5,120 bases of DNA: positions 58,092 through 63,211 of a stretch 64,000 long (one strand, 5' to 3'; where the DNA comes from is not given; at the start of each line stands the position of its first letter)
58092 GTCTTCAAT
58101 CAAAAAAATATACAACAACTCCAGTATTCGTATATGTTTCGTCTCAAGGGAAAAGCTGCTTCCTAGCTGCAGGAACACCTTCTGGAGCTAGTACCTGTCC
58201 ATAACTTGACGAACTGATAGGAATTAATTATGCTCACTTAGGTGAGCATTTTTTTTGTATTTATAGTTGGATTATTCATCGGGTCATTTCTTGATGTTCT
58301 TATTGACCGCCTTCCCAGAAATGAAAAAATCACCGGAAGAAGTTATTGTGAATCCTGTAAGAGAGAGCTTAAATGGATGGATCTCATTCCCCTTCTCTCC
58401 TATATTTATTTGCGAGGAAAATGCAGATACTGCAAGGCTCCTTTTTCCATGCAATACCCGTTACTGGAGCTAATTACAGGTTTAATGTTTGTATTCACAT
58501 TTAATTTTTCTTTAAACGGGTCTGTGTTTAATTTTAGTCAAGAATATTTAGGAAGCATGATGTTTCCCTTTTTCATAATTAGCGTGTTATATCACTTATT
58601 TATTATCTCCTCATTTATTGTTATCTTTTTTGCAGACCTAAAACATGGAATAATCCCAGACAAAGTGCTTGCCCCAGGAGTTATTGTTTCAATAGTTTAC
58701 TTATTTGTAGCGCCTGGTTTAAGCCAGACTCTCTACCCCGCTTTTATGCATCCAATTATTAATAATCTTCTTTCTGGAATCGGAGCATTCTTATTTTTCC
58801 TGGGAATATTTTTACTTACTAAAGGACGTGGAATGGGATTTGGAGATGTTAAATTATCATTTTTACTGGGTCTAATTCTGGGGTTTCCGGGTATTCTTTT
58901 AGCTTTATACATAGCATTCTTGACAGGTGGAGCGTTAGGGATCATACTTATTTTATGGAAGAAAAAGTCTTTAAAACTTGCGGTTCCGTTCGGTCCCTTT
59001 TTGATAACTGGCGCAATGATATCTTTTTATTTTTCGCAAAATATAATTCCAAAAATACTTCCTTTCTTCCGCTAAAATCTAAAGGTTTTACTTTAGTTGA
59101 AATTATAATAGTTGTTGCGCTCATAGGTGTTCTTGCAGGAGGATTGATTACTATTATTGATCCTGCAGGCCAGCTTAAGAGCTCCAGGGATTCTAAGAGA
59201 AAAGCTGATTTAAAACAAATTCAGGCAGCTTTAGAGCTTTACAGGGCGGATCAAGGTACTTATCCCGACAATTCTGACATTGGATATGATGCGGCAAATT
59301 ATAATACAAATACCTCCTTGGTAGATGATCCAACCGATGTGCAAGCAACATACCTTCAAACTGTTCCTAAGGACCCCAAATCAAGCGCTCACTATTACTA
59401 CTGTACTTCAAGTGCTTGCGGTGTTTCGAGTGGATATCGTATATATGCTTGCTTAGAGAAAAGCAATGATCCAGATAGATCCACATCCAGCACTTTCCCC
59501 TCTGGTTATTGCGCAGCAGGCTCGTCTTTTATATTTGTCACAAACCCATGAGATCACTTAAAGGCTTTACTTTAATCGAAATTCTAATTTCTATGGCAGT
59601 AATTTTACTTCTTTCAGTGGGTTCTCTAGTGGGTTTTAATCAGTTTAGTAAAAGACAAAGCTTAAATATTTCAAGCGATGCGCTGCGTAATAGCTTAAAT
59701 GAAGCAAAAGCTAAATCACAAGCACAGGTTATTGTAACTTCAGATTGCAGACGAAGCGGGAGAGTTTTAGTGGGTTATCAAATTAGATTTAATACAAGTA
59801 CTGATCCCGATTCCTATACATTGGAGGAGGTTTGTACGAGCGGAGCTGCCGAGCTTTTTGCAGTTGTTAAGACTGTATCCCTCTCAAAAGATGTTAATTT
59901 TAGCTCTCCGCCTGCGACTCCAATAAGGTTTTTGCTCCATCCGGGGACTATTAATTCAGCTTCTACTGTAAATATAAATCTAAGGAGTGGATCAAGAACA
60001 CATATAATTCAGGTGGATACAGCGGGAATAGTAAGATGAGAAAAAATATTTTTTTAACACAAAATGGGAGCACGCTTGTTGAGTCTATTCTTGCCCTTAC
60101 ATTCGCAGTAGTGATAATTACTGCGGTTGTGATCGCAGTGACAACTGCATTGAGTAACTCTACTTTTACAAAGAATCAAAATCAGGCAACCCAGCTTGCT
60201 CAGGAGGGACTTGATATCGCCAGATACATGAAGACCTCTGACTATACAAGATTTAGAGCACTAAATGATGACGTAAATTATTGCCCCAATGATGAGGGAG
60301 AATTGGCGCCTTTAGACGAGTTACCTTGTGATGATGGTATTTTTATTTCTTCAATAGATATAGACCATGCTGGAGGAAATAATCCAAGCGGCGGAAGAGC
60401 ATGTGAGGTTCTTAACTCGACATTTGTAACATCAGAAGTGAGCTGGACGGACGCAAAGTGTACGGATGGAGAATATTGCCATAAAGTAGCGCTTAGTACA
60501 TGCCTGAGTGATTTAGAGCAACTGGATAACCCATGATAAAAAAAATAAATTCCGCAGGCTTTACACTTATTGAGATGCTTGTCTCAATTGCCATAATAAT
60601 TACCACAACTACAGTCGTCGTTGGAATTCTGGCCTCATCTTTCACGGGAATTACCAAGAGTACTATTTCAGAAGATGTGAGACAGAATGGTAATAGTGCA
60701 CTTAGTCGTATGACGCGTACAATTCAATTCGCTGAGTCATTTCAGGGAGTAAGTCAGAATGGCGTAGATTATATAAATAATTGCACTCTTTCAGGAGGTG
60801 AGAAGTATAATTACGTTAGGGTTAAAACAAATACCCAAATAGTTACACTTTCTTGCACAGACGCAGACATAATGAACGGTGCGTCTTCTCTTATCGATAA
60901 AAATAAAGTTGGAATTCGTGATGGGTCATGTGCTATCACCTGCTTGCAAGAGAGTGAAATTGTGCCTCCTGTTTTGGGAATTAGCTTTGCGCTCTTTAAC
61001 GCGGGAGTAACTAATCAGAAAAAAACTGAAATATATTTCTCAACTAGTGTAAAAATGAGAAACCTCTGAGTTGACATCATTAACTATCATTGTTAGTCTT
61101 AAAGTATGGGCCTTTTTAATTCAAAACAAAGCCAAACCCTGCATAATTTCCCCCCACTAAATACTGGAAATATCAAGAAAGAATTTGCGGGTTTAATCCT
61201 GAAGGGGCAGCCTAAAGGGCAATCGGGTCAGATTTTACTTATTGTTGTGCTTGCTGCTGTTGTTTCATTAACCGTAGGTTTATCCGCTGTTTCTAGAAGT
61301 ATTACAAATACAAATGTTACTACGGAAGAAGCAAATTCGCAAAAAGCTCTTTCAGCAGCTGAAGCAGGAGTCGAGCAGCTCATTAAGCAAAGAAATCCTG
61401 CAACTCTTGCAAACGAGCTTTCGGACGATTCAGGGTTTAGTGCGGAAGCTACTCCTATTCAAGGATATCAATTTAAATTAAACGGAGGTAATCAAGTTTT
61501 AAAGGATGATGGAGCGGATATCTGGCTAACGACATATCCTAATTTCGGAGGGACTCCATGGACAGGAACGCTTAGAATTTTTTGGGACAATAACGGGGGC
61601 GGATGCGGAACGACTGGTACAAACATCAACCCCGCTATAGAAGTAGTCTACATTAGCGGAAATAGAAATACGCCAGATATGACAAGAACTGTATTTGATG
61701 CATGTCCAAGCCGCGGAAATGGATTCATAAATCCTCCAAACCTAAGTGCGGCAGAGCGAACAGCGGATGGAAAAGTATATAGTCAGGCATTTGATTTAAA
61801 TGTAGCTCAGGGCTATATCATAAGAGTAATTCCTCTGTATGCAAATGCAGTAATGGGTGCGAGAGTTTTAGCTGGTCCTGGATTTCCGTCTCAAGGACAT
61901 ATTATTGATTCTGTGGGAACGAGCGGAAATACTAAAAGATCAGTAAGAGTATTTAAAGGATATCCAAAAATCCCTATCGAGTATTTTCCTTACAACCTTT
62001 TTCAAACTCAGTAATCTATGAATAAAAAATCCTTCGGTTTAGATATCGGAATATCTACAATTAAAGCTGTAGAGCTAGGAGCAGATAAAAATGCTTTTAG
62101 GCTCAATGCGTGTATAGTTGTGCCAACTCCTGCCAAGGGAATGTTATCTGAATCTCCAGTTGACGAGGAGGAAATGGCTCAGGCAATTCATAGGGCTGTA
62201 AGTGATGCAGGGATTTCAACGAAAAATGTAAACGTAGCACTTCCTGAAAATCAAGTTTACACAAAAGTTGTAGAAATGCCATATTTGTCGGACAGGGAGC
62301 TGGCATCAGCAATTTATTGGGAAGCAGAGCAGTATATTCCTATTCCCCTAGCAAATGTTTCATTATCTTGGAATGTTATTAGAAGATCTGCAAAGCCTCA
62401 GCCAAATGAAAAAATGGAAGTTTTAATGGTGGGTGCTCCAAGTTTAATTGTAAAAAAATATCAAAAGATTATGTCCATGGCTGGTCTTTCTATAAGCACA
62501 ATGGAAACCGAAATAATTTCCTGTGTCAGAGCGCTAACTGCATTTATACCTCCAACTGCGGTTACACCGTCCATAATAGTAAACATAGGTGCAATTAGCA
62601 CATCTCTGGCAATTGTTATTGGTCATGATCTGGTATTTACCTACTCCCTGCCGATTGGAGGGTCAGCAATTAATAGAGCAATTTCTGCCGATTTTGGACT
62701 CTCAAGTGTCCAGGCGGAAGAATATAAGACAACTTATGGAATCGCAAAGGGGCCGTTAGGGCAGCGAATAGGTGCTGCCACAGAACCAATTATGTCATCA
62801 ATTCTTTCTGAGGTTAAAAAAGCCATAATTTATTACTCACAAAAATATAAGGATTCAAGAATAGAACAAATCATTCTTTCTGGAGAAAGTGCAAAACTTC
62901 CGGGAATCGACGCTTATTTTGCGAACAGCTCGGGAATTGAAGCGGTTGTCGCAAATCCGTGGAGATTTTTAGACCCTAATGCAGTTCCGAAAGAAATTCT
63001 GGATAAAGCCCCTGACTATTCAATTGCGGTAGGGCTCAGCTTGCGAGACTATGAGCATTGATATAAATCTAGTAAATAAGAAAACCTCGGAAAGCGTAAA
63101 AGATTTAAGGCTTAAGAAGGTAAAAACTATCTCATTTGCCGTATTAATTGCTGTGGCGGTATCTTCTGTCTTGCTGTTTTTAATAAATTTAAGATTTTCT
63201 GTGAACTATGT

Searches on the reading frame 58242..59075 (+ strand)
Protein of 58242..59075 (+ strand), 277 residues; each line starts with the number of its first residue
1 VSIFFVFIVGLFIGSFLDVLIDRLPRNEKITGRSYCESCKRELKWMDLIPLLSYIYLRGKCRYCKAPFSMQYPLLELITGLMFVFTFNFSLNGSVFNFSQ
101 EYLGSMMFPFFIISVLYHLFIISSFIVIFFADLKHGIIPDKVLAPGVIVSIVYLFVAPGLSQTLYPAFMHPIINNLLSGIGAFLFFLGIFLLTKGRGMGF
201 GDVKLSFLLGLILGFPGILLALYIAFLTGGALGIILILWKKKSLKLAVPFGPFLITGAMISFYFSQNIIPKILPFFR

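Call 61: search_protein_families(library=pfam, proteins=[window:58242-59075:+], max_evalue=0.0001)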
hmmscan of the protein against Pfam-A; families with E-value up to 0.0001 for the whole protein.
window:58242-59075:+ (277 aa): 2 families
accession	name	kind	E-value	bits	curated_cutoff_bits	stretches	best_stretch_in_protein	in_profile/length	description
PF06750.18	A24_N_bact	-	1e-31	109.3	23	1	8-87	1-81/84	Bacterial Peptidase A24 N-terminal domain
PF01478.23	Peptidase_A24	-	1.1e-14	55.2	26.5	1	119-234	1-104/104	Type IV leader peptidase family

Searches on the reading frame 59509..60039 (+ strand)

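Call 61: search_protein_families(library=pfam, proteins=[window:59509-60039:+], max_evalue=0.0001)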
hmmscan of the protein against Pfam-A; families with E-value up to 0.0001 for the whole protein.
window:59509-60039:+ (176 aa): 1 family
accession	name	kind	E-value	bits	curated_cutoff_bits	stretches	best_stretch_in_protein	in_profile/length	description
PF07963.17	N_methyl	-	3.6e-06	26.8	21.2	1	14-39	1-26/27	Prokaryotic N-terminal methylation motif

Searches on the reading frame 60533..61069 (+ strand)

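Call 61: search_protein_families(library=pfam, proteins=[window:60533-61069:+], max_evalue=0.0001)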
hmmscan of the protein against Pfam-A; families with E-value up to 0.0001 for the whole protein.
window:60533-61069:+ (178 aa): 1 family
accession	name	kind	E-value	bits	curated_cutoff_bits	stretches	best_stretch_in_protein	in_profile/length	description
PF07963.17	N_methyl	-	2.6e-05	24.1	21.2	1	6-22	3-19/27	Prokaryotic N-terminal methylation motif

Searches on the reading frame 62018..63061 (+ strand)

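Call 61: search_protein_families(library=pfam, proteins=[window:62018-63061:+], max_evalue=0.0001)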
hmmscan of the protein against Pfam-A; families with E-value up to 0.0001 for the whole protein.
window:62018-63061:+ (347 aa): 3 families
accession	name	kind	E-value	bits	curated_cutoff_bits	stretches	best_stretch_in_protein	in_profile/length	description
PF11104.14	PilM_2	-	1.4e-51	175.9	27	1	7-344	1-339/340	Type IV pilus assembly protein PilM;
PF14450.12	FtsA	-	9.1e-11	42.6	31.8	1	187-338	2-126/127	Cell division protein FtsA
PF06723.19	MreB_Mbl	-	5.7e-07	29.1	27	0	132-223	92-185/327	MreB/Mbl protein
